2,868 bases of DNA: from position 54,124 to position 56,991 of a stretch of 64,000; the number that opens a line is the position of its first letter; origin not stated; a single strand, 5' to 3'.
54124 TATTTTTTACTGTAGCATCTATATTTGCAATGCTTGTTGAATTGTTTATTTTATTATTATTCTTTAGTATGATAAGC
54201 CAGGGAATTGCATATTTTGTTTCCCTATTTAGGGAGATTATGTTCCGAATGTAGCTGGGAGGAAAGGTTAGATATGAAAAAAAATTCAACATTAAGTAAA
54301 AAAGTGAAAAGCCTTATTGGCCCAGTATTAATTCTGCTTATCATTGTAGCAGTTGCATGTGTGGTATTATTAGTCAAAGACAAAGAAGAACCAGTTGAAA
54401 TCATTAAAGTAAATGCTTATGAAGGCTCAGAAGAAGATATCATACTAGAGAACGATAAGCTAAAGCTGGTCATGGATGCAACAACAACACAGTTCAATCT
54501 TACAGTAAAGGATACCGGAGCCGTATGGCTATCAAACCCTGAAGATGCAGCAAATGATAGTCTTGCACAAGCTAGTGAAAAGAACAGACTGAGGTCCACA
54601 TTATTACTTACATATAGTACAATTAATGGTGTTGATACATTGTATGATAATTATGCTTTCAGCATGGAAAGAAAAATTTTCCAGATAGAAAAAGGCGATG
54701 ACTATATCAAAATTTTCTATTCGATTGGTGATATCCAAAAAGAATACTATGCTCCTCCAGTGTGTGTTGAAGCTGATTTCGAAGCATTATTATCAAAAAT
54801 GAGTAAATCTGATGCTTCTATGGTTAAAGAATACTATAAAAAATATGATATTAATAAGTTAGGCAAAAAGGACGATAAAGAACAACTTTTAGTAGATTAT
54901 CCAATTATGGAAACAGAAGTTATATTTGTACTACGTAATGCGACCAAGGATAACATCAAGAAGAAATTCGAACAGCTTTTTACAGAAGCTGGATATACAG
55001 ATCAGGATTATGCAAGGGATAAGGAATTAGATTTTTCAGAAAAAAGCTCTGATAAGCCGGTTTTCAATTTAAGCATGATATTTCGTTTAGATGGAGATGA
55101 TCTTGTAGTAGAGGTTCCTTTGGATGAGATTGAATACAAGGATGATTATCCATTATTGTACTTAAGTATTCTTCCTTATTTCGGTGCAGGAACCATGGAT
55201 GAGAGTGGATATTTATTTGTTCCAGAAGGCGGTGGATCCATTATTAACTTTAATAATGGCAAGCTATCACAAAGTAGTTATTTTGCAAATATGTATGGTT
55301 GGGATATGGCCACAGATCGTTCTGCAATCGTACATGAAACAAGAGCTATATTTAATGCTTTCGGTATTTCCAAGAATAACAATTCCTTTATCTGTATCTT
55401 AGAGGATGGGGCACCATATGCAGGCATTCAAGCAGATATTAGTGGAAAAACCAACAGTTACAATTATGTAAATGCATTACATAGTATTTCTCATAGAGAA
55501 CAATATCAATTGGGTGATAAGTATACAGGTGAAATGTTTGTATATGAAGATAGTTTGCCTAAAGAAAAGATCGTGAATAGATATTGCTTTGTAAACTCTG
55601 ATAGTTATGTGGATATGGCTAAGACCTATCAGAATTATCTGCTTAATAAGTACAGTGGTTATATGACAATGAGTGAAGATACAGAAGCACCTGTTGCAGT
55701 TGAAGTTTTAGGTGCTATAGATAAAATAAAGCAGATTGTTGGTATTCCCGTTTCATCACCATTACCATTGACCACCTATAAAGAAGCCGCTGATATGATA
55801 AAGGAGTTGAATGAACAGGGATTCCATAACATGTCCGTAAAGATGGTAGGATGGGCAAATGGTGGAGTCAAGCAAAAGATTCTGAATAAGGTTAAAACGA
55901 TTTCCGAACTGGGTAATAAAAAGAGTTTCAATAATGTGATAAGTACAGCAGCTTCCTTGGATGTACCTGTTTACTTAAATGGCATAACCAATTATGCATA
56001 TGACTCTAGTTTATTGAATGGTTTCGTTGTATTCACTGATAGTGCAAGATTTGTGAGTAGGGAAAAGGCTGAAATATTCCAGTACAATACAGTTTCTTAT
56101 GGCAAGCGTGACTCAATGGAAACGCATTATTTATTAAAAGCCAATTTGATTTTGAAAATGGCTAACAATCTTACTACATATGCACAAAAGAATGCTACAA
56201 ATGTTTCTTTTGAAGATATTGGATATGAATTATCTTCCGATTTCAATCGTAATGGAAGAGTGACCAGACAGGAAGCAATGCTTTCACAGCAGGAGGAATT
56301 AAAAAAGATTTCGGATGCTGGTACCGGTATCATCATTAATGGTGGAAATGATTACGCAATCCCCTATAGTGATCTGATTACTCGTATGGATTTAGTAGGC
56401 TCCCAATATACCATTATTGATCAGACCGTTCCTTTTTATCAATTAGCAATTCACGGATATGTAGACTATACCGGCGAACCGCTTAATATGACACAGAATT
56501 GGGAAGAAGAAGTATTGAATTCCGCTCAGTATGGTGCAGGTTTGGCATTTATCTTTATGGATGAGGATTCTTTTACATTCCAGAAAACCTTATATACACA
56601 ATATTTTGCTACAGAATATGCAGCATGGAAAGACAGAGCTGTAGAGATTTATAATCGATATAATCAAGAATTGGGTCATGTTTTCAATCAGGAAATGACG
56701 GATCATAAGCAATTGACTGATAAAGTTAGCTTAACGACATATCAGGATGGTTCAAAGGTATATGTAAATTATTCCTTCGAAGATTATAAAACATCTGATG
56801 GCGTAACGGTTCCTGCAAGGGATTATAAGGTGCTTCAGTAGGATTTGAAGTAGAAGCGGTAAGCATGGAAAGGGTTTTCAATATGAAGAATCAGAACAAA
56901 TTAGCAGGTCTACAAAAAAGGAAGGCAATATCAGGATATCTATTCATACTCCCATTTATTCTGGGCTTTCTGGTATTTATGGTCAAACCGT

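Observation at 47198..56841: Uncharacterised cell-surface module (giant CBM-bearing SBP + NHL propeller + Yip1 + DUF5696-like protein) embedded in a sugar ABC importer operon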

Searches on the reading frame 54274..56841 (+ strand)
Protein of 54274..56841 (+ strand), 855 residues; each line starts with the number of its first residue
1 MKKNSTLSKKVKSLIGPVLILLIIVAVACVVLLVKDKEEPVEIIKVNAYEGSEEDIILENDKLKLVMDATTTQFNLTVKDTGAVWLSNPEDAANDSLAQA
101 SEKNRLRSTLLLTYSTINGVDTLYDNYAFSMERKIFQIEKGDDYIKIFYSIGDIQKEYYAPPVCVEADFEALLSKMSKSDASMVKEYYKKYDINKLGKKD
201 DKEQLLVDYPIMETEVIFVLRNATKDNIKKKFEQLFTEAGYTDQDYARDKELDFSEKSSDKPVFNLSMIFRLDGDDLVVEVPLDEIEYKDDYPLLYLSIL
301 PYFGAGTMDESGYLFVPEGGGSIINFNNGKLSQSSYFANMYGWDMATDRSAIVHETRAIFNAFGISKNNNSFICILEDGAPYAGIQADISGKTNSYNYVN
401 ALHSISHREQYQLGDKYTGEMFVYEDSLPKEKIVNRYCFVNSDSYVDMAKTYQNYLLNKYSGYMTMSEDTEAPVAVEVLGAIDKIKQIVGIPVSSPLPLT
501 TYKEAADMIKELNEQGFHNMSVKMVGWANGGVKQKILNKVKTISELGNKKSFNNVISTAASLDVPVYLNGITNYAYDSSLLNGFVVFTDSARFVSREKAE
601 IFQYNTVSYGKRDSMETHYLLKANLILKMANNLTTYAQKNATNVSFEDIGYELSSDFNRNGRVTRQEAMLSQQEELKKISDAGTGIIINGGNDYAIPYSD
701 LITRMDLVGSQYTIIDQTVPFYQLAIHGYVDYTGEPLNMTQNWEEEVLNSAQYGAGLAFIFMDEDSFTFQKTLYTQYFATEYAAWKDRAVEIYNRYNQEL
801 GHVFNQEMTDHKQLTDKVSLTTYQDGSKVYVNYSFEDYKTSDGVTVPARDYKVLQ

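Call 3: search_protein_families(library=pfam, proteins=[window:54274-56841:+], max_evalue=0.01)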
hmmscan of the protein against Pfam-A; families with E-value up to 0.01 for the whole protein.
window:54274-56841:+ (855 aa): 1 family
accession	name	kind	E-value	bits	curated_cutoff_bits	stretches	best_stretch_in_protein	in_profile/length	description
PF18952.6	DUF5696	-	6.5e-192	639.7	25.6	1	244-851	2-612/612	Family of unknown function (DUF5696)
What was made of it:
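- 54274..56841 (+): DUF5696 protein. It has an N-terminal TM anchor (14-32), a beta-sandwich with a helical insert (about 56-440), a (beta/alpha)8 barrel (about 470-805) and a C-terminal beta-sandwich. Predicted surface glycoside hydrolase of the GH129/GH101 superfamily. Candidate catalytic residues are D656 and D716. Pfam DUF5696, E 6.5e-192 (call 3).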

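Call 4: search_protein_families(library=ncbifam, proteins=[window:54274-56841:+], max_evalue=0.01)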
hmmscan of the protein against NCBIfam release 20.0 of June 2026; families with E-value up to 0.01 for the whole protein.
window:54274-56841:+ (855 aa): 0 families

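Call 6: search_solved_structures(query=window:54274-56841:+, max_evalue=1)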
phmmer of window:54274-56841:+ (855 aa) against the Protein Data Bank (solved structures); distinct sequences matched with E-value up to 1: 9.
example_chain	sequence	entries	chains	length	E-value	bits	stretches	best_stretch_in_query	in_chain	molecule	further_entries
5opq_A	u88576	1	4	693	5.9e-05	24.5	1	52-106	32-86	3,6-anhydro-D-galactosidase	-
8rzk_A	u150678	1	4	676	6.5e-05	24.4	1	52-106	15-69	Conserved hypothetical periplasmic protein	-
8rzg_A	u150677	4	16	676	7.5e-05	24.2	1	52-106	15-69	Conserved hypothetical periplasmic protein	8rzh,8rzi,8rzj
3jcm_g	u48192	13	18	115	0.52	11.5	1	44-124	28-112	U6 snRNA-associated Sm-like protein LSm7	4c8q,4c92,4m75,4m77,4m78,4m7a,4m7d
2yhc_A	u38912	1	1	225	0.54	11.4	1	557-627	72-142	UPF0169 LIPOPROTEIN YFIO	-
5ljo_D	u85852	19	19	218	0.69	11.1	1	557-627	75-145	Outer membrane protein assembly factor BamD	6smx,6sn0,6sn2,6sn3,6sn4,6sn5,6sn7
3q5m_A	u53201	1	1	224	0.73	11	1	557-627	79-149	UPF0169 lipoprotein yfiO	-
8spr_D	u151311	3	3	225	0.74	11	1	557-627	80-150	Outer membrane protein assembly factor BamD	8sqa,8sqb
8a22_Am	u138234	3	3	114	0.79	10.9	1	475-543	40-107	uL18m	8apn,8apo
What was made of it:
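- On Glycoside hydrolase family GH129 (and the GH101 superfamily): The single sequence gives E 6e-5 (call 6).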

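Call 9: search_solved_structures(query=window:54274-56841:+, max_evalue=0.001, show_alignments=2)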
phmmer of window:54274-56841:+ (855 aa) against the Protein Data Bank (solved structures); distinct sequences matched with E-value up to 0.001: 3.
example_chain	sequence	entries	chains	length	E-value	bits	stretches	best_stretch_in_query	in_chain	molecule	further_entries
5opq_A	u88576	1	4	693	5.9e-05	24.5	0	52-106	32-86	3,6-anhydro-D-galactosidase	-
8rzk_A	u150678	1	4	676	6.5e-05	24.4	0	52-106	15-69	Conserved hypothetical periplasmic protein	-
8rzg_A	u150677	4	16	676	7.5e-05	24.2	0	52-106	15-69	Conserved hypothetical periplasmic protein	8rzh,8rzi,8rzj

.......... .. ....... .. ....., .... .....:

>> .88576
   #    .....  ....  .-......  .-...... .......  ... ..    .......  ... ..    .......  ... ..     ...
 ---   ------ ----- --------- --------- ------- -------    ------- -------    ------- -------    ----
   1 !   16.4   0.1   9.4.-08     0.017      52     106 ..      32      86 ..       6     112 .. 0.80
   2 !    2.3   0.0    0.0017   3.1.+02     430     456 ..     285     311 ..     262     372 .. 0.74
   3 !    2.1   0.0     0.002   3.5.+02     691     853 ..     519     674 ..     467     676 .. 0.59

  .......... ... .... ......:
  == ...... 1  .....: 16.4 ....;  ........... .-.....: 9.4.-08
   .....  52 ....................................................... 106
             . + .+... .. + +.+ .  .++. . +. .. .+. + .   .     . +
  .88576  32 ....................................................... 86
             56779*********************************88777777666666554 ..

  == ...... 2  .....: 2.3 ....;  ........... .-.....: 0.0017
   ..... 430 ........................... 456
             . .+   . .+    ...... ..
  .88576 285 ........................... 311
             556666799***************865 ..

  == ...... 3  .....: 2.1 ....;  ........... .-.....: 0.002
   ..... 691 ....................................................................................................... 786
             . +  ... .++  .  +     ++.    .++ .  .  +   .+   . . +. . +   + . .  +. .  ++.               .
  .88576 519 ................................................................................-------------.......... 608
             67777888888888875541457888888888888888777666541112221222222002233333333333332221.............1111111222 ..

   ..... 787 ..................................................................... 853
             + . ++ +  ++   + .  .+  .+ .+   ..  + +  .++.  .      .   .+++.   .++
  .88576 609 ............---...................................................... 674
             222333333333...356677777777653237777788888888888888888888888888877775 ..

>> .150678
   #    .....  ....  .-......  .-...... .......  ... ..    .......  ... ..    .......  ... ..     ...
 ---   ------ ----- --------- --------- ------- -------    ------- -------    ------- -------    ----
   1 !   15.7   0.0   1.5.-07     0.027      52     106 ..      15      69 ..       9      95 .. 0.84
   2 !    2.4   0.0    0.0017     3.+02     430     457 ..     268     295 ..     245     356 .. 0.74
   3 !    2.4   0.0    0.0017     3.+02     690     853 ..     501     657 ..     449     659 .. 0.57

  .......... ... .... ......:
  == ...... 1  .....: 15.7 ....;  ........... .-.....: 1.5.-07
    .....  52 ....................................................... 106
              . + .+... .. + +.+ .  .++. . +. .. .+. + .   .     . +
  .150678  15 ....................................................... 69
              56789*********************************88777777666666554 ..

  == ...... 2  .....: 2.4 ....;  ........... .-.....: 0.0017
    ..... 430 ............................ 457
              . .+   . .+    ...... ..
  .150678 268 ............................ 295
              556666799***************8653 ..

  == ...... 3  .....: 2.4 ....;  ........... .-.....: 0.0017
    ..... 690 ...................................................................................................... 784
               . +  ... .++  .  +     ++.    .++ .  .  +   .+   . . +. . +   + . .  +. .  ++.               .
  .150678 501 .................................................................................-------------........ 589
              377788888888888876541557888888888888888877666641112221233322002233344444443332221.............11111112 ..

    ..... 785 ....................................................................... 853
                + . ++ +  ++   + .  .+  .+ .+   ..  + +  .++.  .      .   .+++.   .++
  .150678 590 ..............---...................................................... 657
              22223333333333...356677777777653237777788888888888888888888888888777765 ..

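Call 10: find_homologous_proteins(query=window:54274-56841:+, max_evalue=0.00001)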
Query window:54274-56841:+ (855 aa): 1817 proteins with E <= 0.00001 among 8000 candidates; the best 120 are listed.
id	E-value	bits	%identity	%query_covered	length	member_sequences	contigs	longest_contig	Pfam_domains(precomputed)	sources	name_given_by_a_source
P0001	0.0e+0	1911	100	100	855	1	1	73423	PF18952.7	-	-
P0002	0.0e+0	1771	91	100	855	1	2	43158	PF18952.7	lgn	-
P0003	0.0e+0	1489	75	100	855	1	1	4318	PF18952.7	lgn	-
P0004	0.0e+0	1477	75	100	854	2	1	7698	PF18952.7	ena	-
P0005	0.0e+0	1460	73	100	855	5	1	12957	PF18952.7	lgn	-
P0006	0.0e+0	1458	74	100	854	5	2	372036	PF18952.7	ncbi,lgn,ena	-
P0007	0.0e+0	1435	73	100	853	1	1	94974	PF18952.7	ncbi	-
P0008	0.0e+0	1242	62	99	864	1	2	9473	PF18952.7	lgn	-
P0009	0.0e+0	1240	62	100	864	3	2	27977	PF18952.7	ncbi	-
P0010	0.0e+0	1237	62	99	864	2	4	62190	PF18952.7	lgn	-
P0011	0.0e+0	1224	61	96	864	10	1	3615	PF18952.7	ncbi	-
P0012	0.0e+0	1216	61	100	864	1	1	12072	PF18952.7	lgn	-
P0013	0.0e+0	1212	61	100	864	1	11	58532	PF18952.7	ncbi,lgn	-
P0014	0.0e+0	1211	60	100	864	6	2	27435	PF18952.7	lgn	-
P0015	0.0e+0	1208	62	100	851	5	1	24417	PF18952.7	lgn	-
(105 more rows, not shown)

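Call 13: find_related_loci(query=A1, collection=genome_contigs, flank=10000)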
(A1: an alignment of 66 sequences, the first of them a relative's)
Query A1 (855 aa) in genome_contigs; peptide patterns used: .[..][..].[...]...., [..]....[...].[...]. (x = any residue, [..] = any of these).
598 stretches matched a pattern (row limit reached: there are more); 584 encode a relative of the query (tblastn E <= 1e-3); the best 80 are kept; 80 distinct loci.
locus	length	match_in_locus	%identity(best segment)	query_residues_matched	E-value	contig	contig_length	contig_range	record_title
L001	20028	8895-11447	61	5-855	0e+0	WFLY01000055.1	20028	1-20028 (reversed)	MAG: Bacillota bacterium isolate MAG234 MERGED_340268, whole genome shotgun sequence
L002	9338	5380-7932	60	5-855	0e+0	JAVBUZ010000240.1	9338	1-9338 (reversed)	MAG: Lachnospiraceae bacterium isolate EPI_MAG_00295 c_000009072669, whole genome shotgun sequence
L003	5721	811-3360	60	5-855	0e+0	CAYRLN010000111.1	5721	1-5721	MAG TPA_asm: uncultured Lachnospiraceae bacterium isolate SRP315200_co1_678 genome assembly, contig: NODE_34942_length_5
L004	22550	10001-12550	58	5-855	0e+0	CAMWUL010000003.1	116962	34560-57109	MAG TPA_asm: uncultured Lachnospiraceae bacterium isolate SRR14411328_bin.17_metawrap_v1.3_MAG genome assembly, contig:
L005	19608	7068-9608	59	9-855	0e+0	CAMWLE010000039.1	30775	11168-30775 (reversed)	MAG TPA_asm: uncultured bacterium isolate SRR14411328_bin.10_metawrap_v1.3_MAG genome assembly, contig: NODE.469_length_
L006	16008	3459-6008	59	5-855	0e+0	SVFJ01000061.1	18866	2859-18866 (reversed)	MAG: Lachnospiraceae bacterium isolate SIG329 NODE_53600_length_18866_cov_1.693100, whole genome shotgun sequence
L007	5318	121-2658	59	9-855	0e+0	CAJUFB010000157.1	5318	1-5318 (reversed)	MAG TPA_asm: uncultured Acetatifactor sp. isolate MGBC129690 genome assembly, contig: MGBC129690.157, whole genome shotg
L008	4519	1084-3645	57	2-855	0e+0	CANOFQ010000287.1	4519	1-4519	MAG TPA_asm: uncultured bacterium isolate SRR13921780_bin.59_metawrap_v1.3_MAG genome assembly, contig: NODE.24923_lengt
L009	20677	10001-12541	58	7-853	0e+0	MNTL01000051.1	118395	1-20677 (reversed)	MAG: Roseburia sp. CAG:10041_57 Ley3_66761_scaffold_705, whole genome shotgun sequence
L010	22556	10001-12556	58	5-855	0e+0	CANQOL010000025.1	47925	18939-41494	MAG: uncultured Acetatifactor sp. isolate Lapin-032__bin56 genome assembly, contig: Lapin-032__NODE_1263_length_47925_co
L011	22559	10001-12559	58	3-855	0e+0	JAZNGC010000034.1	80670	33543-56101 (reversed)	MAG: Lachnospiraceae bacterium isolate T1900044708_TS20190174.MAGScoT_cleanbin_000078 SGB_1824_k141_1370349, whole genom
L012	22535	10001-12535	58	10-854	0e+0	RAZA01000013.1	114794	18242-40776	Bacterium D16-50 strain D16-50 Scaffold13_1, whole genome shotgun sequence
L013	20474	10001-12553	58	5-855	0e+0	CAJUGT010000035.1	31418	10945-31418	MAG TPA_asm: uncultured Acetatifactor sp. isolate MGBC139669 genome assembly, contig: MGBC139669.35, whole genome shotgu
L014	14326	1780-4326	58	7-855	0e+0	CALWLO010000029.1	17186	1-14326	MAG: uncultured Acetatifactor sp. isolate BRZ_CI__bin94 genome assembly, contig: BRZ_CI__NODE_4791_length_17186_cov_4.40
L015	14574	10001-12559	57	2-855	0e+0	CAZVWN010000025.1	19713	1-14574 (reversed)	MAG TPA_asm: uncultured Acetatifactor sp. isolate SRP225648_co1_530 genome assembly, contig: NODE_6660_length_19713_cov_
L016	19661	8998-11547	58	6-855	0e+0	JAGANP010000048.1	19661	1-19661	MAG: Lachnospiraceae bacterium isolate RGIG8606 Water_deer_Cecum.Co__c149133, whole genome shotgun sequence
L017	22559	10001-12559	56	2-855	0e+0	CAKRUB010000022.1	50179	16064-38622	MAG: uncultured Acetatifactor sp. isolate REFINED_METABAT215_TOP10_CONTIGS_1500_ASSEMBLY_K77_MERGED__Hadza_MoBio_hadza-E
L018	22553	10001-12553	58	5-855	0e+0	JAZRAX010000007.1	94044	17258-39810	MAG: Acetatifactor sp. isolate T1900045135_TC20190129.MAGScoT_cleanbin_000005 SGB_4891_k141_2007502, whole genome shotgu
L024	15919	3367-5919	57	5-855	0e+0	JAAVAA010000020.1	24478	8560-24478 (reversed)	MAG: Lachnospiraceae bacterium isolate Mgla_MAG_18-bin_8 c_000000024733, whole genome shotgun sequence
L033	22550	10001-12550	55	6-855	0e+0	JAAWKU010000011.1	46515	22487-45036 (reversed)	MAG: Lachnospiraceae bacterium isolate ABMPRH_255_1 SL341412_scaffold_1109, whole genome shotgun sequence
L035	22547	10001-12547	56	7-855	0e+0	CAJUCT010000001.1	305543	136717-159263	MAG TPA_asm: uncultured Acetatifactor sp. isolate MGBC118768 genome assembly, contig: MGBC118768.1, whole genome shotgun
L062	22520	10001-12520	53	17-855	0e+0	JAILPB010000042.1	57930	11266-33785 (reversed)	MAG: Butyrivibrio sp. isolate RUI321 k141_4531703_flag=1_multi=12.9840_len=57930, whole genome shotgun sequence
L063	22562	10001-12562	53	1-855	0e+0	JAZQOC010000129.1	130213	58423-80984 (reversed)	MAG: Lachnospiraceae bacterium isolate T1900045243_TH20190013.MAGScoT_cleanbin_000063 SGB_5594_k141_1937041, whole genom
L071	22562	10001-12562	52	1-855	0e+0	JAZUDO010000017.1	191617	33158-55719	MAG: Lachnospiraceae bacterium isolate T1900045308_TH20190078.MAGScoT_cleanbin_000045 SGB_6200_k141_1553547, whole genom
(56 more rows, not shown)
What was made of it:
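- At least 584 species genomes encode a relative (call 13).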

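Call 20: search_solved_structures(query=A1, max_evalue=1, show_alignments=3)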
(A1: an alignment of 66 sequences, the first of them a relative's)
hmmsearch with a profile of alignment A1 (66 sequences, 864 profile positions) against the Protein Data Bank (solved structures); distinct sequences matched with E-value up to 1: 3.
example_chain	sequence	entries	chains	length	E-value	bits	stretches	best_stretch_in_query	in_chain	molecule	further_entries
5opq_A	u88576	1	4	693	6e-11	44.3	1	63-121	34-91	3,6-anhydro-D-galactosidase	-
8rzk_A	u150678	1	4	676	6.4e-11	44.3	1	63-121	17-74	Conserved hypothetical periplasmic protein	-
8rzg_A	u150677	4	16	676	6.6e-11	44.2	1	63-121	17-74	Conserved hypothetical periplasmic protein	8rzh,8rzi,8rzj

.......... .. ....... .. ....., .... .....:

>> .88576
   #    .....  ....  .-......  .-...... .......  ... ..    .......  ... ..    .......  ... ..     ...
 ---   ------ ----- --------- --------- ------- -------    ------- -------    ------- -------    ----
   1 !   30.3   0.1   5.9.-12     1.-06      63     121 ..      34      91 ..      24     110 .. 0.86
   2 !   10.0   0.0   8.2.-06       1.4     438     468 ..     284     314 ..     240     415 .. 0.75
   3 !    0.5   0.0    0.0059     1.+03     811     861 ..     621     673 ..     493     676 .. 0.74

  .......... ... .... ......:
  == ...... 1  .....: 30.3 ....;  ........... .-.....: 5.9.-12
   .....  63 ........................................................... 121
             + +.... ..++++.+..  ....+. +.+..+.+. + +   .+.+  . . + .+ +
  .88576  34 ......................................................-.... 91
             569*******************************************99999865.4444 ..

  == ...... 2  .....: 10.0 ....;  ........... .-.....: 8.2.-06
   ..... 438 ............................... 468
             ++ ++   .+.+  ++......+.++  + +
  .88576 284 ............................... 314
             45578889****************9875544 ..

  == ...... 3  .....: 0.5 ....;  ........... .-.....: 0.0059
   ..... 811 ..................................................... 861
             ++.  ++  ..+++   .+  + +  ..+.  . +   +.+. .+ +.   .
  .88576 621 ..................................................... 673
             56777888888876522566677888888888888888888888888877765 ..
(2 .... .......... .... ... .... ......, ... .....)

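Call 28: predict_structure(alignment_id=A1)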
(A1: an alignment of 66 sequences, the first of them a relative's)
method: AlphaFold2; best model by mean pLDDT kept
length: 855 residues; sequences in the alignment: 66
mean_pLDDT: 80.8   pTM: 0.78
mean pLDDT of the five models: 80.8, 80.7, 80.1, 77.9, 76.4
residues with pLDDT >= 90: 392; 70-90: 275; 50-70: 88; < 50: 100
segments of 3 or more residues with pLDDT < 50: 1-7, 35-43, 257-259, 345-353, 411-418, 487-492, 575-621, 766-775
pLDDT, mean of each block of 10 residues (from residue 1): 43 66 77 49 57 87 94 95 94 91 94 82 89 86 92 67 88 88 88 84 82 87 67 83 79 62 89 95 89 90 93 95 91 81 49 65 95 96 90 90 78 45 70 96 96 96 90 94 58 68 96 95 85 60 87 95 94 47 29 25 27 37 74 91 89 68 83 95 94 92 91 90 96 88 90 96 61 54 91 97 95 94 97 96 94 94
secondary structure, 60 per line:
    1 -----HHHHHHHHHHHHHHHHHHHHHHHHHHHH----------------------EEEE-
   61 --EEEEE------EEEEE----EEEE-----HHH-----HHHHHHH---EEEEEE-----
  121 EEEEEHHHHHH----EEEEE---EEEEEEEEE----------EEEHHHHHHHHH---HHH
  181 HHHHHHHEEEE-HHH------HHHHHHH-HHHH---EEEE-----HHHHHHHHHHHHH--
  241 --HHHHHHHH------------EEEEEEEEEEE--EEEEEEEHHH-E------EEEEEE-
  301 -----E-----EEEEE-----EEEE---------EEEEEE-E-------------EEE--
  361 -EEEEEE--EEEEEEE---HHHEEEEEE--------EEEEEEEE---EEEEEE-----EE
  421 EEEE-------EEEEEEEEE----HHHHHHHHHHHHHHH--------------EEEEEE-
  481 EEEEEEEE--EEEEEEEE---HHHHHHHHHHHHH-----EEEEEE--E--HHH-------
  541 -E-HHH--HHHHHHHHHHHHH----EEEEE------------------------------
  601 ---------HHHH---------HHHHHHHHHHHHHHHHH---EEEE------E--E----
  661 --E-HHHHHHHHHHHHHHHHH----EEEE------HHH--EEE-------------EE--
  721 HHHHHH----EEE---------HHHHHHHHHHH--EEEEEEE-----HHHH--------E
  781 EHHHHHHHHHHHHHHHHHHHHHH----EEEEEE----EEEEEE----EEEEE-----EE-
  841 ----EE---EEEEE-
elements in order (helices of 4 or more, strands of 3 or more residues): H6-33 E56-59 E63-67 E74-78 E83-86 H100-106 E110-115 E121-125 H126-131 E136-140 E144-152 E163-165 H166-174 H178-187 E188-191 H202-208 H210-213 E217-220 H226-238 H243-250 E263-273 E276-282 E294-299 E312-316 E322-325 E335-340 E356-358 E362-367 E370-376 E383-388 E397-404 E408-413 E419-424 E432-440 H445-459 E474-479 E481-488 E491-498 H502-514 E520-525 H549-561 E566-570 H610-613 H623-639 E643-646 H665-681 E686-689 E701-703 H721-726 E731-733 H743-753 E756-762 H768-771 H782-803 E808-813 E818-823 E828-832 E850-854
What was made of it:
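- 54274..56841 (+): AF2 model with pLDDT 80.8 (call 28).
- On Glycoside hydrolase family GH129 (and the GH101 superfamily): AF2 model (call 28).
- Residue 752 lies in helix H743-753, just before barrel strand E756-762 (call 28).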
